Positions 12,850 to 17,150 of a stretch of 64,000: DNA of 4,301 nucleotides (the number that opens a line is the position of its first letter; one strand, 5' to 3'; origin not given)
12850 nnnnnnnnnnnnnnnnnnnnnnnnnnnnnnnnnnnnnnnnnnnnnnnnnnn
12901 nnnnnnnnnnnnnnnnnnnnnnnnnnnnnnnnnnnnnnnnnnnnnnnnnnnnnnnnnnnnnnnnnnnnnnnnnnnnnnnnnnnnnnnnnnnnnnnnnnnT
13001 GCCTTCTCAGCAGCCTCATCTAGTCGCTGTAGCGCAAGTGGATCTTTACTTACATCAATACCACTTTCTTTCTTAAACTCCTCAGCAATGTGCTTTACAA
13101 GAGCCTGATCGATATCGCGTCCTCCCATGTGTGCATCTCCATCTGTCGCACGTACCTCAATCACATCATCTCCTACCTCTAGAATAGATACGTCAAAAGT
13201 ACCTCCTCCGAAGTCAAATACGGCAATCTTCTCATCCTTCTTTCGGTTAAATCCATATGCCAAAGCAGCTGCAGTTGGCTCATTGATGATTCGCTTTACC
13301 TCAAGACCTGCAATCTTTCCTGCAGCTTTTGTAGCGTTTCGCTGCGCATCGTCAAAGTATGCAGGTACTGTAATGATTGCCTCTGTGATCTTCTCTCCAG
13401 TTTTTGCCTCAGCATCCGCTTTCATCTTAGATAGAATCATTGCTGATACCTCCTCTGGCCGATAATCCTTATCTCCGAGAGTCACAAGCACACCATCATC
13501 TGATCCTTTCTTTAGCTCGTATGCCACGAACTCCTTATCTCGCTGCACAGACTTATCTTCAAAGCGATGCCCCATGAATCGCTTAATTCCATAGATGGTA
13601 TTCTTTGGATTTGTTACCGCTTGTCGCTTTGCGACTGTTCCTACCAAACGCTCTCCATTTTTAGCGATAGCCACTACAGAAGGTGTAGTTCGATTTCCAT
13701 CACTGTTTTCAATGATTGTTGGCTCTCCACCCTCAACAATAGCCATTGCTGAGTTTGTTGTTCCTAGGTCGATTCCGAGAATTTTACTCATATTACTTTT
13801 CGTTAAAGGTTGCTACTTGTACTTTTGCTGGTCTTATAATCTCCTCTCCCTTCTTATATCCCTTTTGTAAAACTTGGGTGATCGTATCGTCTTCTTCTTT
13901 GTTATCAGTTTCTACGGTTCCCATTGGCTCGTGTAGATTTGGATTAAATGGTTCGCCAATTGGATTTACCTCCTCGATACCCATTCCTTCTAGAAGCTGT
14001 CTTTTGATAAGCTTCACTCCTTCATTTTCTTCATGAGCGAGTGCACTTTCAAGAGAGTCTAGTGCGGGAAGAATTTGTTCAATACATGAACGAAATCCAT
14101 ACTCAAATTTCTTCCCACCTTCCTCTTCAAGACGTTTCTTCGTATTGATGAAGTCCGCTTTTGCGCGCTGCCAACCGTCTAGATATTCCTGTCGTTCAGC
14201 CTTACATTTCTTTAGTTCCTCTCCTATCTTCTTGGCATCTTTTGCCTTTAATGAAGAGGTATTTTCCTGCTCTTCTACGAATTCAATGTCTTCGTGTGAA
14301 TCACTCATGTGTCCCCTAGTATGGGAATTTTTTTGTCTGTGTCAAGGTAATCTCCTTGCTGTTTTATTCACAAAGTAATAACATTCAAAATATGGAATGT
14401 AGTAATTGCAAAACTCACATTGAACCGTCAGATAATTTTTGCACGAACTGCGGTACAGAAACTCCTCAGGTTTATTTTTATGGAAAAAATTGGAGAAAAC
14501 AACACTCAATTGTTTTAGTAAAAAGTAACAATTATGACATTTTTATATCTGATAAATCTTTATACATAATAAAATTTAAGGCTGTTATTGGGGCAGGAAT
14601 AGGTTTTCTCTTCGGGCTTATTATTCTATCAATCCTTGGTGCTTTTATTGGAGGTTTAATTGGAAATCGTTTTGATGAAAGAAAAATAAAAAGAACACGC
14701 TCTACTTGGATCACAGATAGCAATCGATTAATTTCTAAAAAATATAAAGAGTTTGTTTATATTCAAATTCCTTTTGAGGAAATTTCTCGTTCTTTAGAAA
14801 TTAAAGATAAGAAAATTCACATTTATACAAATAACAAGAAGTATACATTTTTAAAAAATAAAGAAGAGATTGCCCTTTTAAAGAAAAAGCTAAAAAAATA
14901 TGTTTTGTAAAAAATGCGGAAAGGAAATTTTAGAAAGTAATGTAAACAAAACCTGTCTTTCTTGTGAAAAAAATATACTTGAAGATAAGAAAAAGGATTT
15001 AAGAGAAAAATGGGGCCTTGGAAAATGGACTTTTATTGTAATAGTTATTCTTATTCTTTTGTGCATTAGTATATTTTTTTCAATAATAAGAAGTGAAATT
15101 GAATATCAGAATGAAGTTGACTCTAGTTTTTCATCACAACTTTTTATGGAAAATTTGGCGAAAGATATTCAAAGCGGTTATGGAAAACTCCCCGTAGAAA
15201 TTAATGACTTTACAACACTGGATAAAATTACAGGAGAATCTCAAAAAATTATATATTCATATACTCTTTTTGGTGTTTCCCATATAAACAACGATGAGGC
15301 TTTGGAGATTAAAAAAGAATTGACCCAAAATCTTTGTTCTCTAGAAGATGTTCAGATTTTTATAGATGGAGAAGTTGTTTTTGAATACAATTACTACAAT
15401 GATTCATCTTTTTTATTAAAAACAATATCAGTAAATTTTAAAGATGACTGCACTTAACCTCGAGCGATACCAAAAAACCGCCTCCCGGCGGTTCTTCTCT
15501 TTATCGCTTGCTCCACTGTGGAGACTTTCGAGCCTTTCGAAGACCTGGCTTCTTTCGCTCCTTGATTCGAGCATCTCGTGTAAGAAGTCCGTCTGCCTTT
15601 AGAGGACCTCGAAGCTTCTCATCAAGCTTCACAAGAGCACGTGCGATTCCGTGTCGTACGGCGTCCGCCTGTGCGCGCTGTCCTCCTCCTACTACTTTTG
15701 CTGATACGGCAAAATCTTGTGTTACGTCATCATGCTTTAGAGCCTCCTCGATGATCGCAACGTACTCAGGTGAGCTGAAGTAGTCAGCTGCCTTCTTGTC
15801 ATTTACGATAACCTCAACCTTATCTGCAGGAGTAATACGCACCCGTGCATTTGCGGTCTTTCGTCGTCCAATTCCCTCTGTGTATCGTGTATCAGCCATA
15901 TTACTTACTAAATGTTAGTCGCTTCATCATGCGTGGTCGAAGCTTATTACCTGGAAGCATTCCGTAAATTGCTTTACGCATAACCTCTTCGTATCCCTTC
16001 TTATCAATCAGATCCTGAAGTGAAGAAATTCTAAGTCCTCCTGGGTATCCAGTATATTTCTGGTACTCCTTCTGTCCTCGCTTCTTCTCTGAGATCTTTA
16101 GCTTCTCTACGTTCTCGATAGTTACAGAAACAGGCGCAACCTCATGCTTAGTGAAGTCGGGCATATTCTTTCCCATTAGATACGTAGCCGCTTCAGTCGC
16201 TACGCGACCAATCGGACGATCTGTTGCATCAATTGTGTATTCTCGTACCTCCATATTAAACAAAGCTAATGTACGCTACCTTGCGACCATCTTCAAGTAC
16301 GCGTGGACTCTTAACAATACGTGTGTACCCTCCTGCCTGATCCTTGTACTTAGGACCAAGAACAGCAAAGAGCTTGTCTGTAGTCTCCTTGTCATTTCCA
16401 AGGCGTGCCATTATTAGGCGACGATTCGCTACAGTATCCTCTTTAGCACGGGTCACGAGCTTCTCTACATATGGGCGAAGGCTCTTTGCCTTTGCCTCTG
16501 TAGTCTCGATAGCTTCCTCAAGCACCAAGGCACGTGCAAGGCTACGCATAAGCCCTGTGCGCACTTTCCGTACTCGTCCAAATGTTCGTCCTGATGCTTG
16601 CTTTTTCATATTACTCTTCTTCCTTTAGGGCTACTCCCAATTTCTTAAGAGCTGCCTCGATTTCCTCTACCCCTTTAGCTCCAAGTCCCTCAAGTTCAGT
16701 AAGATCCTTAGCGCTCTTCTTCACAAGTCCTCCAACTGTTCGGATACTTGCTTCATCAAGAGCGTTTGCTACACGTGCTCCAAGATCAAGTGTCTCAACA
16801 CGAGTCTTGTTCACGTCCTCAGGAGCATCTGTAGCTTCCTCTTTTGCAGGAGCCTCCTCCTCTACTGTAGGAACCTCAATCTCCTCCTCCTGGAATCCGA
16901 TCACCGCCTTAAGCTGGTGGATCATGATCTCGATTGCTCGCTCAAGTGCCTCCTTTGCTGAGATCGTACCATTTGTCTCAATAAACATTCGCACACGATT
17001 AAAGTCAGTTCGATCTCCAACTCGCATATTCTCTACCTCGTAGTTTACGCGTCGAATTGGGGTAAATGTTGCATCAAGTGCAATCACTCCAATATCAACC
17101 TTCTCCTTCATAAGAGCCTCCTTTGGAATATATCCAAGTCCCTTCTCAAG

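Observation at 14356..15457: AT-rich two-gene module of zinc-ribbon single-pass membrane proteins (compositional island)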

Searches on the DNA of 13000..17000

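Call 88: search_rna_families(source=window, start=13000, end=17000, threshold=gathering)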
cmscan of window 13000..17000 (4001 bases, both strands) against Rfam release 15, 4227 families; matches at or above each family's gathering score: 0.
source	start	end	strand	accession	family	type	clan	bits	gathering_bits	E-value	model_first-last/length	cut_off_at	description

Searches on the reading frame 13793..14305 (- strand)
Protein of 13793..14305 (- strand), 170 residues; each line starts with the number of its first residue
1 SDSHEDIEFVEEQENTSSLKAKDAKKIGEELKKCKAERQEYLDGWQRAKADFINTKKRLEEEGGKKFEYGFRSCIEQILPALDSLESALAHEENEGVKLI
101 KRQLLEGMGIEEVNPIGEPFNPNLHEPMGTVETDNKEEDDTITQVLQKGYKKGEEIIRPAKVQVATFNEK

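Call 18: find_related_loci(query=window:13793-14305:-, collection=genome_contigs, flank=6000)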
Query window:13793-14305:- (170 aa) in genome_contigs; peptide patterns used: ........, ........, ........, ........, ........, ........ (x = any residue, [..] = any of these).
485 stretches matched a pattern; 409 encode a relative of the query (tblastn E <= 1e-3); the best 80 are kept; 80 distinct loci.
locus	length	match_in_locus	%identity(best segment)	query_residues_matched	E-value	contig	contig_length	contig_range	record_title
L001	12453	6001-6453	67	17-168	9e-69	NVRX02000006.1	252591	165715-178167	MAG: Candidatus Wolfebacteria bacterium isolate NORP156 12336, whole genome shotgun sequence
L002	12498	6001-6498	64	1-168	8e-64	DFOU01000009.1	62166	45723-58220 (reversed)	MAG TPA_asm: Patescibacteria group bacterium UBA3533 UBA3533_contig_13434, whole genome shotgun sequence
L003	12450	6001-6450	66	17-168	6e-64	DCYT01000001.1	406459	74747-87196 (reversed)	MAG TPA_asm: Patescibacteria group bacterium UBA2103 UBA2103_contig_798, whole genome shotgun sequence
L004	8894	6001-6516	47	2-167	5e-41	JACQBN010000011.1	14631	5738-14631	MAG: Candidatus Kaiserbacteria bacterium isolate NC_groundwater_943_Pr1_S-0.2um_59_21 Montesol18-Sp2_coassembly_scaffold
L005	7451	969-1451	47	6-165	4e-39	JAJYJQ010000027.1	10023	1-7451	MAG: bacterium isolate DBS2-1.bin164 NODE_13072_length_10023_cov_1.707458, whole genome shotgun sequence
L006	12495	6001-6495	45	3-169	8e-39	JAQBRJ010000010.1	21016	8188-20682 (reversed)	MAG: Parcubacteria group bacterium isolate RYN_396 scaffold_1213526, whole genome shotgun sequence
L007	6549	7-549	42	5-170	7e-39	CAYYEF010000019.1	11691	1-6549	MAG TPA_asm: uncultured Candidatus Saccharibacteria bacterium isolate SRP220891_co5_64 genome assembly, contig: NODE_406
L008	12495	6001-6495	45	12-167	2e-38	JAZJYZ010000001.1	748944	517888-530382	MAG: Patescibacteria group bacterium isolate ADI_H2L1_1_122_18_3-bin003_1 ADIH2L11_B003_1_000000000001, whole genome sho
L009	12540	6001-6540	41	1-168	3e-38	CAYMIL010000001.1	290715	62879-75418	MAG TPA_asm: uncultured Candidatus Saccharibacteria bacterium isolate SRP133034_co1_56 genome assembly, contig: NODE_2_l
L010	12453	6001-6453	48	23-167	1e-38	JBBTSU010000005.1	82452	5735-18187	MAG: Patescibacteria group bacterium isolate H41-bin080 H41_bin080_000000000005, whole genome shotgun sequence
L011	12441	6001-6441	47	25-167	4e-38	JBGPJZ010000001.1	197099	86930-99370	MAG: Candidatus Paceibacteria bacterium isolate OBJ_0618_7090110_298 k141_6301966_length_197099_cov_26.6625, whole genom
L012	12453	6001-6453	48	23-167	1e-37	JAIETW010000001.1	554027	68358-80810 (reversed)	MAG: Patescibacteria group bacterium isolate time.spades.CONCOCT.2.5kb_081 c_000000000001, whole genome shotgun sequence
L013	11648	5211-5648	48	26-167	9e-38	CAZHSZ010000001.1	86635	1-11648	MAG TPA_asm: uncultured Candidatus Saccharibacteria bacterium isolate SRP133034_co1_80 genome assembly, contig: NODE_111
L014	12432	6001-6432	45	26-165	7e-37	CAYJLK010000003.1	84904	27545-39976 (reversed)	MAG TPA_asm: uncultured Candidatus Saccharibacteria bacterium isolate ERP124720_co1_118 genome assembly, contig: NODE_40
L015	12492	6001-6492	44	3-167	3e-37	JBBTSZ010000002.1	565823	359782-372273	MAG: Patescibacteria group bacterium isolate H41-bin015_1 H41_bin015_1_000000000002, whole genome shotgun sequence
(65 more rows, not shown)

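Call 65: search_protein_families(library=ncbifam, proteins=[L003:4421-5170:+, L003:5365-5904:+, L002:5543-5983:-, L001:5199-5858:+], max_evalue=0.01)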
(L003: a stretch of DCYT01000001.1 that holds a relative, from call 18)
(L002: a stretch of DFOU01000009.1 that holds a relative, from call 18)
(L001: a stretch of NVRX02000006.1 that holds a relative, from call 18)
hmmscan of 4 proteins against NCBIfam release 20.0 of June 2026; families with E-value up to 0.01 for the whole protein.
L003:4421-5170:+ (250 aa): 1 family
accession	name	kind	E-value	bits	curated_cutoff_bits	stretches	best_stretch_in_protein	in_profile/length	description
TIGR04255.1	sporadTIGR04255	subfamily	1.5e-31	110.2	30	1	6-244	2-249/252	TIGR04255 family protein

L003:5365-5904:+ (180 aa): 0 families

L002:5543-5983:- (146 aa): 0 families

L001:5199-5858:+ (220 aa): 0 families

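Call 66: search_protein_families(library=pfam, proteins=[L003:4421-5170:+, L003:5365-5904:+, L002:5543-5983:-, L001:5199-5858:+], max_evalue=0.01)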
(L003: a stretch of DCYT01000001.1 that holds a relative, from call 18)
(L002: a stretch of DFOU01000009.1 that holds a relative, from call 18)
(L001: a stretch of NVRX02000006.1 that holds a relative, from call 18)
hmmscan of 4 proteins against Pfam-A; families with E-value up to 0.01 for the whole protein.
L003:4421-5170:+ (250 aa): 0 families

L003:5365-5904:+ (180 aa): 0 families

L002:5543-5983:- (146 aa): 1 family
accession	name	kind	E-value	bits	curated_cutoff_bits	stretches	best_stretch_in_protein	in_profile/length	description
PF18798.6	LPD3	-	6.9e-06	26.7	27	1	25-129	8-111/114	Large polyvalent protein-associated domain 3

L001:5199-5858:+ (220 aa): 0 families
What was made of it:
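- The same site in relatives holds sporadically distributed genes (calls 65, 66).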
